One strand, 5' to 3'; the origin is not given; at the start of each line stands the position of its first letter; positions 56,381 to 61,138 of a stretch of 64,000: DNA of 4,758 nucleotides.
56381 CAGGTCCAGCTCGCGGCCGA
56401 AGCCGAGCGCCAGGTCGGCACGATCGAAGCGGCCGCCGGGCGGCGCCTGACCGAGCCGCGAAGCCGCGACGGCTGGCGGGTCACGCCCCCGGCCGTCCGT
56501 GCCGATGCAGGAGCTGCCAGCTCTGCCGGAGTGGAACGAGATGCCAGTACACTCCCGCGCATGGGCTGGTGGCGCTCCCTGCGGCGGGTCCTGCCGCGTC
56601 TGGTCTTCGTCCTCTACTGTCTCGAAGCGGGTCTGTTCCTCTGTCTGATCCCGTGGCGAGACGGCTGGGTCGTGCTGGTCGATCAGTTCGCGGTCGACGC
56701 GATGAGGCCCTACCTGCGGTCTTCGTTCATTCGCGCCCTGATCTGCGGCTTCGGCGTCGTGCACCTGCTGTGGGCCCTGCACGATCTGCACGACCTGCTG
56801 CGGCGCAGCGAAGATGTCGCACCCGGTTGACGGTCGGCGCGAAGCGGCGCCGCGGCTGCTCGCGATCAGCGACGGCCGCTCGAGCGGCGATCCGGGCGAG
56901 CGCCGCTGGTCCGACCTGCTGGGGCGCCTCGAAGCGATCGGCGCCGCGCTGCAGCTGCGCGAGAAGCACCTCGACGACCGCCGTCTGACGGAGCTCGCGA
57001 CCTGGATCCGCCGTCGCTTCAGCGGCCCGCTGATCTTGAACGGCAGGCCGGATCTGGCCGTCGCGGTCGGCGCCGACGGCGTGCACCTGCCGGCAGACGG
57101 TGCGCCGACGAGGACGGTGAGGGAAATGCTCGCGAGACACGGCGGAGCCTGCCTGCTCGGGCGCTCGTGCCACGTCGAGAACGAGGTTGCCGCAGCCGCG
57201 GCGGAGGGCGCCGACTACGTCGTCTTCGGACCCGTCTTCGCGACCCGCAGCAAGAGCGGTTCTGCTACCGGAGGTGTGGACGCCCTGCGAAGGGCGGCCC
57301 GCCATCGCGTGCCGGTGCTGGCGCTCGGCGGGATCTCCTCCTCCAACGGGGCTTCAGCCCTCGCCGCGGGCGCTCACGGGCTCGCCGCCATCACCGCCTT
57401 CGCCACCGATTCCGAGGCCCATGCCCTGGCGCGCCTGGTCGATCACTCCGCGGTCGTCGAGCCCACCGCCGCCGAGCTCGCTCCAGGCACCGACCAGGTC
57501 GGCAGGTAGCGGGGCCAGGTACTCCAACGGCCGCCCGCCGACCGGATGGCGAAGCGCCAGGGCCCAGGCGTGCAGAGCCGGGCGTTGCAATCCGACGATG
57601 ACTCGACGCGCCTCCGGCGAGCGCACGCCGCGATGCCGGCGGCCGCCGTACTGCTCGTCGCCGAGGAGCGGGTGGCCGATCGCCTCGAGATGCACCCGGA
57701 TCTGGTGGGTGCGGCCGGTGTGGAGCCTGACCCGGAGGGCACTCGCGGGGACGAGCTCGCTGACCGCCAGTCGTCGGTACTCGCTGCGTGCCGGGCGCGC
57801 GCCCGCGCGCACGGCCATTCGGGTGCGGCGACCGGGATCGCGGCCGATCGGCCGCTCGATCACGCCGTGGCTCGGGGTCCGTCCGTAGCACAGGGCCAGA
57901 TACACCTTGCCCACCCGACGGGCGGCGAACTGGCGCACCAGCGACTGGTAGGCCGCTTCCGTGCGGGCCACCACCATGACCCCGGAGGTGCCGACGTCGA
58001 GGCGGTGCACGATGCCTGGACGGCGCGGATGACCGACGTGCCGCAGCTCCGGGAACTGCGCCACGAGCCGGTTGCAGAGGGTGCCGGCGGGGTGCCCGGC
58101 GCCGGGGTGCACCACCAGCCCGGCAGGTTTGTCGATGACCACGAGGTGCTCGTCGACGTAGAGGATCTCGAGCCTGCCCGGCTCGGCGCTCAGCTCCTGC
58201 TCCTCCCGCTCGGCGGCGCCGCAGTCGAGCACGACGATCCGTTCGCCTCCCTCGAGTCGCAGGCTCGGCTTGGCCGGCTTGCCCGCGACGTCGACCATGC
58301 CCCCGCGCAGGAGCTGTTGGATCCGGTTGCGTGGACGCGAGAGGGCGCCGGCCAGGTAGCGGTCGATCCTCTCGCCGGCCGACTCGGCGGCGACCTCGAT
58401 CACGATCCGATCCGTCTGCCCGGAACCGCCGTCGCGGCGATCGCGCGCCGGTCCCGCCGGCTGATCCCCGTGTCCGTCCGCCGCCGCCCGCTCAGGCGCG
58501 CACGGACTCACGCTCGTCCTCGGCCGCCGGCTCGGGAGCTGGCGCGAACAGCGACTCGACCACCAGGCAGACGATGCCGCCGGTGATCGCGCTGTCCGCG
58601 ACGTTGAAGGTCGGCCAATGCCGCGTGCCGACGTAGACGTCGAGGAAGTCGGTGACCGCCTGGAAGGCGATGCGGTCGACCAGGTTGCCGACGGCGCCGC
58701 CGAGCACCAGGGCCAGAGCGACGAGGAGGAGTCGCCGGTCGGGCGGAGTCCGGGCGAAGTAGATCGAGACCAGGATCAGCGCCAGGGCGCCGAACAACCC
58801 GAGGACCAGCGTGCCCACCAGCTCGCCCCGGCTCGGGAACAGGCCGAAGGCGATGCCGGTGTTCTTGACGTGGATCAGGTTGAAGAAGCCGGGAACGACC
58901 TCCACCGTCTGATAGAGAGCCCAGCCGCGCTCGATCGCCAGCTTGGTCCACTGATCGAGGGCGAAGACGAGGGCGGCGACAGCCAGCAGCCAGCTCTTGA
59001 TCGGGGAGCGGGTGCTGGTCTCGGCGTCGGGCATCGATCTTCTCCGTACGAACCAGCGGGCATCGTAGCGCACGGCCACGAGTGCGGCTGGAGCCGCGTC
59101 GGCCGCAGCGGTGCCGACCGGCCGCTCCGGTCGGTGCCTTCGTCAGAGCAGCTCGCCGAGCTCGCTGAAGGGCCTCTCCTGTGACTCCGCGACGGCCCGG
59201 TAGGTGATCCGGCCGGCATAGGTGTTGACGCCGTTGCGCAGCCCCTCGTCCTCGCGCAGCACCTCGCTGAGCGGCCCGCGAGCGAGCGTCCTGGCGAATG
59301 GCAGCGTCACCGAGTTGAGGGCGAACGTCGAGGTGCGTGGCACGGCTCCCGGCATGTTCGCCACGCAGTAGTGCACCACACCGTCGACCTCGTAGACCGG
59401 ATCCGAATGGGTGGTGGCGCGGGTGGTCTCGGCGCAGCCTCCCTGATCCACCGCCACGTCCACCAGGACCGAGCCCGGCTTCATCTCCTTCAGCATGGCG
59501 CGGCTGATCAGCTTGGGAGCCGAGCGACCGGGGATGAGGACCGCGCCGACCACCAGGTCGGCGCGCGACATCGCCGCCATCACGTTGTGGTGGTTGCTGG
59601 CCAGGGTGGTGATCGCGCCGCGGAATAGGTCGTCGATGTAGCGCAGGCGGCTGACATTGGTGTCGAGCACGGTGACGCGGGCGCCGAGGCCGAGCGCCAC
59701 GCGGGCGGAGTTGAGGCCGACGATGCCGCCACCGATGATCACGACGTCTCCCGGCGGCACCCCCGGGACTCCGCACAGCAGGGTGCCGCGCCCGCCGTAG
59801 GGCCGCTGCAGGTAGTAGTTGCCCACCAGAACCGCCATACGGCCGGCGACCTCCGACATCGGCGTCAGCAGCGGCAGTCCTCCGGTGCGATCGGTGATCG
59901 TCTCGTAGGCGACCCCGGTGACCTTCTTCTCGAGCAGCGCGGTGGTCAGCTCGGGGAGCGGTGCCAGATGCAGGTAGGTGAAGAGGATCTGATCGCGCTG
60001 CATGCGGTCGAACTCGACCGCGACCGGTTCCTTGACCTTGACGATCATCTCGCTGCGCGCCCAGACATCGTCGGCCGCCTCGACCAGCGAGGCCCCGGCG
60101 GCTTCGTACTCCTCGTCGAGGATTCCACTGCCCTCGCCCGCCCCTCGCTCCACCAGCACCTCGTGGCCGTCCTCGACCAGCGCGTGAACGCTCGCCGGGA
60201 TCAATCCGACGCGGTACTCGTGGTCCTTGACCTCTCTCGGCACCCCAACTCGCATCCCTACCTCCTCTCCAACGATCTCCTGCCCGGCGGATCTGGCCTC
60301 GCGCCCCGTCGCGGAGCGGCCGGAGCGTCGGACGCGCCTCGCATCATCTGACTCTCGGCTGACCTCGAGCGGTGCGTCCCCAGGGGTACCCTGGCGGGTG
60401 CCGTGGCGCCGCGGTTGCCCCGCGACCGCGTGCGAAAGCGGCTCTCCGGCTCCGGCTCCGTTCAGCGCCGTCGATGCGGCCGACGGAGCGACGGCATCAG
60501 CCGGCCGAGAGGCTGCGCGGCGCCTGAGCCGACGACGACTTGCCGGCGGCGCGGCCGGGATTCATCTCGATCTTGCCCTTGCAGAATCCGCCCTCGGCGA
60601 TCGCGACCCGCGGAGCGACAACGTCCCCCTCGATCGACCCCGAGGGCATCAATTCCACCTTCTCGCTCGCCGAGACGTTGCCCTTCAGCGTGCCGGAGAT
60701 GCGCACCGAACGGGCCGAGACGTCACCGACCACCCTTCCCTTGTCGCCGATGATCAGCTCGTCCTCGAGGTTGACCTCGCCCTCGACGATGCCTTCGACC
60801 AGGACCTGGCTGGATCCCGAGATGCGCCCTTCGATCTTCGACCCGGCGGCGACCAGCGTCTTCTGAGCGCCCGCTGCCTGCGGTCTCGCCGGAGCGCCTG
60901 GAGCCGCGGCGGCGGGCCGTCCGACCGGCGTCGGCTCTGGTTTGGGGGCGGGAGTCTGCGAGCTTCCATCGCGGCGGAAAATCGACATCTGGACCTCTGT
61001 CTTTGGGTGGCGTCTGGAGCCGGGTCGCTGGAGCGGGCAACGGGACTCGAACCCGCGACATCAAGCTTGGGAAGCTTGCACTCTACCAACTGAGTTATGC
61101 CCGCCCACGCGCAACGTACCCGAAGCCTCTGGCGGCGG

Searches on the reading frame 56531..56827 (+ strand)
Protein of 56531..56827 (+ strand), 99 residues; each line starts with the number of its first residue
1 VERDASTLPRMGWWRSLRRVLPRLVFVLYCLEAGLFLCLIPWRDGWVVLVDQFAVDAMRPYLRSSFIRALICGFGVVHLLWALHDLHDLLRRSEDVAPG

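Call 25: search_protein_families(library=pfam, proteins=[window:56531-56827:+], max_evalue=0.01)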
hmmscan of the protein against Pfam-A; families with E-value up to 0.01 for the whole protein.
window:56531-56827:+ (99 aa): 0 families

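Call 58: find_homologous_proteins(query=A2, max_evalue=0.001)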
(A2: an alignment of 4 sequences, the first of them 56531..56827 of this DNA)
Query A2 (4 sequences) (99 aa, profile of the alignment): 241 proteins with E <= 0.001 among 950 candidates; the best 120 are listed.
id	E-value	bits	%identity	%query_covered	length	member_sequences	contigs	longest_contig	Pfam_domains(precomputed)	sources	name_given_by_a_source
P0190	9.5e-40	152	44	79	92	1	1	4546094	-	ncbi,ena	-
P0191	9.4e-39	149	100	90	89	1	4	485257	-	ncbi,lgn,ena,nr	ncbi:MAG: hypothetical protein DWQ36_04425 [Acidobacteria bacterium]|nr:MAG: hypothetical protein DW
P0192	2.4e-38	148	81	90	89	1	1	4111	-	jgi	jgi:hypothetical protein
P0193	2.7e-38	147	45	75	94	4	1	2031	-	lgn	-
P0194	1.1e-35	139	47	69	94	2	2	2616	-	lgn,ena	-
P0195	3.7e-35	137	50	65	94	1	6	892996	-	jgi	jgi:hypothetical protein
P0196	4.8e-35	137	49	79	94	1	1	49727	-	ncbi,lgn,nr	ncbi:MAG TPA: hypothetical protein VMV46_23635 [Thermoanaerobaculia bacterium]|nr:hypothetical prote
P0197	2.3e-31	125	48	79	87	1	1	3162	-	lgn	-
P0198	6.2e-31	124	51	78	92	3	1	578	-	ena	-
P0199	1.6e-30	123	49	81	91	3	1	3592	-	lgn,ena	-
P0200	4.1e-30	121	50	73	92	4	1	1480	-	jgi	jgi:hypothetical protein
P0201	4.5e-30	121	45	78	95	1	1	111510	-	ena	-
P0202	1.0e-29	120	46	73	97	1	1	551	-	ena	-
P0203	1.2e-29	120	45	87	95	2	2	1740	-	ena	-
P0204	1.3e-29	120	46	82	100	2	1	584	-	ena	-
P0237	4.9e-25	105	46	73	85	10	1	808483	-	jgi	jgi:hypothetical protein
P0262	5.6e-24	102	46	73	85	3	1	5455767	-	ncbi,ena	-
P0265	7.7e-24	101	45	69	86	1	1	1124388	-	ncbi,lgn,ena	-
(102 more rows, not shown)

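Call 59: find_encoding_contigs(protein=P0191, flank=6000, max_places=4)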
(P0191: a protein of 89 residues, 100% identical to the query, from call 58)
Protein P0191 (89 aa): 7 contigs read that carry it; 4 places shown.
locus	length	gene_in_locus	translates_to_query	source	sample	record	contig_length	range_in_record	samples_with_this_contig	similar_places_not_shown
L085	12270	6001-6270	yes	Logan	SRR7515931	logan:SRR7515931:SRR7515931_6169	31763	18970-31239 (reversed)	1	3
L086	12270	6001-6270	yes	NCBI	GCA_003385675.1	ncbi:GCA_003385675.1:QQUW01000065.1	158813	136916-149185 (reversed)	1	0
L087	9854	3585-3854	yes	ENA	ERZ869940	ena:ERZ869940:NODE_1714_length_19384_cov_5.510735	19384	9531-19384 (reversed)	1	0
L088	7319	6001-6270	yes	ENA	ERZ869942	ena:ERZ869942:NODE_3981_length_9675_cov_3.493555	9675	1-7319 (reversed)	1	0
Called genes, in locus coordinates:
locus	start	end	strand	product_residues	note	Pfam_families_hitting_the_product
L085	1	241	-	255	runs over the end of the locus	?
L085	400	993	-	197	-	-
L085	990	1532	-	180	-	PF01327:Pep_deformylase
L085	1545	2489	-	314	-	PF00027:cNMP_binding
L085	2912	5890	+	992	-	PF04773:FecR (faint), PF20245:DUF6600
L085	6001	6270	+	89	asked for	-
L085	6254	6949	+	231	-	PF02581:TMP-TENI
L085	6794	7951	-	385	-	PF00849:PseudoU_synth_2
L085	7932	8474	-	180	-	PF01252:Peptidase_A8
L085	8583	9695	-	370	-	PF05222:AlaDh_PNT_N, PF01262:AlaDh_PNT_C, PF00070:Pyr_redox (faint), PF02826:2-Hacid_dh_C (weak)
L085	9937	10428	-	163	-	PF04519:Bactofilin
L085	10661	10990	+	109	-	-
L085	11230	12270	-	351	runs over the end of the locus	PF14237:GYF_2, PF01987:AIM24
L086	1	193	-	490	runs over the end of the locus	PF01406:tRNA-synt_1e, PF09334:tRNA-synt_1g (faint), PF09190:DALR_2, PF23493:CysS_C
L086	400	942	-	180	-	-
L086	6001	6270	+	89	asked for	-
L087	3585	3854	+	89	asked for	-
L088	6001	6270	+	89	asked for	-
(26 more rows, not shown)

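Call 61: find_encoding_contigs(protein=P0262, flank=5000, max_places=1)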
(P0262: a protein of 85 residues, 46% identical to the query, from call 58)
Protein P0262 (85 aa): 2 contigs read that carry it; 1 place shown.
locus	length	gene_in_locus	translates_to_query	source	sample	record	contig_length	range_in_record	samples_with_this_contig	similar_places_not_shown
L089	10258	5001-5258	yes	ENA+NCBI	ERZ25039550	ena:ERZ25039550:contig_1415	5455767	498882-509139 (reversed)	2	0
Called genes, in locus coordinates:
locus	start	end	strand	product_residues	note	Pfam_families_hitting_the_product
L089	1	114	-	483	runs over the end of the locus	PF01406:tRNA-synt_1e, PF01921:tRNA-synt_1f (faint), PF09334:tRNA-synt_1g (faint), PF09190:DALR_2, PF23493:CysS_C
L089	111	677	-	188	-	PF00963:Cohesin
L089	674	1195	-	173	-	PF01327:Pep_deformylase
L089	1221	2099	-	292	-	PF14559:TPR_19 (weak), PF00027:cNMP_binding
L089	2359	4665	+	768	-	PF04773:FecR, PF20245:DUF6600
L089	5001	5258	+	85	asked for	-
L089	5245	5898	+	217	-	PF02581:TMP-TENI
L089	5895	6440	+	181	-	PF01252:Peptidase_A8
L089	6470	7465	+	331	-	PF01479:S4, PF00849:PseudoU_synth_2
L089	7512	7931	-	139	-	PF04519:Bactofilin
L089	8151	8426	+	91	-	-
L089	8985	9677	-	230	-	PF05096:Glu_cyclase_2, PF21959:DUF6923 (faint)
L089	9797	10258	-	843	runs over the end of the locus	PF17148:DUF5117, PF16313:DUF4953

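Call 62: find_encoding_contigs(protein=P0265, flank=5000, max_places=1)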
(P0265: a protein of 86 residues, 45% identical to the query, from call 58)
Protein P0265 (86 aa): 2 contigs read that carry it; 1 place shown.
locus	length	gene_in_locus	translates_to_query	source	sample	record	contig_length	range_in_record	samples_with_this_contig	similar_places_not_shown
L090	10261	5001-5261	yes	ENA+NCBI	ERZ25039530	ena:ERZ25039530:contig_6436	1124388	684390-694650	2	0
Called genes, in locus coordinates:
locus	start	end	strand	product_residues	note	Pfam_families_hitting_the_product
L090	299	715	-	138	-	PF00963:Cohesin (weak)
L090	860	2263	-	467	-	PF00027:cNMP_binding, PF01327:Pep_deformylase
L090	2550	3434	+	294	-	PF04773:FecR (weak)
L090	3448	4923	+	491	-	-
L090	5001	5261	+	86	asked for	-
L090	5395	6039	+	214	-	PF02581:TMP-TENI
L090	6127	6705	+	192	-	PF01252:Peptidase_A8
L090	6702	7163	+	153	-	PF01479:S4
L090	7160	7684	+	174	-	PF00849:PseudoU_synth_2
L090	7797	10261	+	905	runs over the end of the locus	PF00176:SNF2-rel_dom, PF04851:ResIII, PF00271:Helicase_C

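Call 63: find_encoding_contigs(protein=P0237, flank=5000, max_places=1)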
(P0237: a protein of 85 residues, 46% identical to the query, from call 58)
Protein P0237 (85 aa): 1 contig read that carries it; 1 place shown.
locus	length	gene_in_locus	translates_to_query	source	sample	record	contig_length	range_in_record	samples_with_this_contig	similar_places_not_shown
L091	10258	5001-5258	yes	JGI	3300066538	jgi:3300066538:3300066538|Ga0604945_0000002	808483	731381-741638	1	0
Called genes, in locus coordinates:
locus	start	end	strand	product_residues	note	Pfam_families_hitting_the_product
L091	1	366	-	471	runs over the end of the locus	PF01406:tRNA-synt_1e, PF01921:tRNA-synt_1f (faint), PF09334:tRNA-synt_1g (faint), PF09190:DALR_2, PF23493:CysS_C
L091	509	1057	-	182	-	PF00963:Cohesin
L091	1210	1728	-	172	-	PF01327:Pep_deformylase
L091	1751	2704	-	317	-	PF13428:TPR_14 (faint), PF00027:cNMP_binding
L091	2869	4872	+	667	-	PF04773:FecR (weak), PF20245:DUF6600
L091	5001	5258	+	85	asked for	-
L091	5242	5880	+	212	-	PF02581:TMP-TENI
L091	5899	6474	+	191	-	PF01252:Peptidase_A8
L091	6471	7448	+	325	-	PF01479:S4, PF00849:PseudoU_synth_2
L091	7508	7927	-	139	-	PF04519:Bactofilin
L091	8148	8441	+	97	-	-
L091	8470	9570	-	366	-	PF13449:Phytase-like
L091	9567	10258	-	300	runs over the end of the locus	PF05096:Glu_cyclase_2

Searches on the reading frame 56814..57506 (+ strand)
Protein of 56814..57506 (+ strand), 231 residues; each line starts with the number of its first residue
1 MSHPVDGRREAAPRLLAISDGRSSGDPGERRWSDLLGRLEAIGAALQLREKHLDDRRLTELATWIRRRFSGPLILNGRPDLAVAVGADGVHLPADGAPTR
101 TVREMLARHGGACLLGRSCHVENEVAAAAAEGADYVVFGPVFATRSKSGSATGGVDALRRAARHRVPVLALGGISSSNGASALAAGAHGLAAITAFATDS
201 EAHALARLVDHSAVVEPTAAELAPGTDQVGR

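Call 25: search_protein_families(library=pfam, proteins=[window:56814-57506:+], max_evalue=0.01)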
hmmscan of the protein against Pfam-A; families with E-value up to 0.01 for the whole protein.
window:56814-57506:+ (231 aa): 2 families
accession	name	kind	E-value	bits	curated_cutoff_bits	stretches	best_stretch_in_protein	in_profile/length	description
PF02581.23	TMP-TENI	-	1e-36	126.5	27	1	41-195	24-179/180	Thiamine monophosphate synthase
PF03060.21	NMO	-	0.0066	16.3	28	0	157-206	187-237/331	Nitronate monooxygenase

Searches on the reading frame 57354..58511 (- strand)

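Call 25: search_protein_families(library=pfam, proteins=[window:57354-58511:-], max_evalue=0.01)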
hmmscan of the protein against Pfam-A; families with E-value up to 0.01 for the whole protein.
window:57354-58511:- (385 aa): 2 families
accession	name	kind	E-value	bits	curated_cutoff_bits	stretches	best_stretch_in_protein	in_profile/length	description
PF00849.27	PseudoU_synth_2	-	9.9e-31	107.5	26.8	1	122-277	1-152/152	RNA pseudouridylate synthase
PF01479.30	S4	-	0.00014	22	22.8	1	47-92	1-48/48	S4 domain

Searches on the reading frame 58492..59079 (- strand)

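Call 25: search_protein_families(library=pfam, proteins=[window:58492-59079:-], max_evalue=0.01)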
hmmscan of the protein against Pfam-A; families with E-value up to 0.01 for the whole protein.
window:58492-59079:- (195 aa): 1 family
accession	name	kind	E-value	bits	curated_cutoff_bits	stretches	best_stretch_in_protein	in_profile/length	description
PF01252.23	Peptidase_A8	-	1.8e-38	132.4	25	1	34-178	1-142/142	Signal peptidase (SPase) II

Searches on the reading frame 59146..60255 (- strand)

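Call 40: search_protein_families(library=pfam, proteins=[window:59146-60255:-], max_evalue=0.001)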
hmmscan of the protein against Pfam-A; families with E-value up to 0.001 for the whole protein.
window:59146-60255:- (370 aa): 6 families
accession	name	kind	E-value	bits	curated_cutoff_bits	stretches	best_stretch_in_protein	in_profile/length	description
PF01262.27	AlaDh_PNT_C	-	5.4e-85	284.6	23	1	141-352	1-213/214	Alanine dehydrogenase/PNT, C-terminal domain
PF05222.21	AlaDh_PNT_N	-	4.4e-49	166.7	30.4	1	4-137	1-136/136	Alanine dehydrogenase/PNT, N-terminal domain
PF02826.25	2-Hacid_dh_C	-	7.4e-06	25.9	25.1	1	171-268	39-127/178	D-isomer specific 2-hydroxyacid dehydrogenase, NAD binding domain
PF00070.33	Pyr_redox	-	2.4e-05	25.2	22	1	171-221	2-52/82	Pyridine nucleotide-disulphide oxidoreductase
PF01266.30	DAO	-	6.1e-05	23.1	27.9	1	170-200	1-31/353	FAD dependent oxidoreductase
PF07992.20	Pyr_redox_2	-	8.3e-05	22.6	26.1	1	169-224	143-197/291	Pyridine nucleotide-disulphide oxidoreductase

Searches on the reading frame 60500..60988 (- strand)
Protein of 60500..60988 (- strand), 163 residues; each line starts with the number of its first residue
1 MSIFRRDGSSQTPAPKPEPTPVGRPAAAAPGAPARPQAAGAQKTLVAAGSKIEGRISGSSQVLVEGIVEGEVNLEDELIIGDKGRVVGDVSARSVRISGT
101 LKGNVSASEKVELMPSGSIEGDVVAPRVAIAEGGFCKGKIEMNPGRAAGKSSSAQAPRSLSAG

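Call 40: search_protein_families(library=pfam, proteins=[window:60500-60988:-], max_evalue=0.001)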
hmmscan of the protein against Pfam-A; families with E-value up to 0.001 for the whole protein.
window:60500-60988:- (163 aa): 1 family
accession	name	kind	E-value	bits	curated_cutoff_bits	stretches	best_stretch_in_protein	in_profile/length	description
PF04519.19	Bactofilin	-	9.4e-25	87.2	27.9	1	44-140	1-97/98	Polymer-forming cytoskeletal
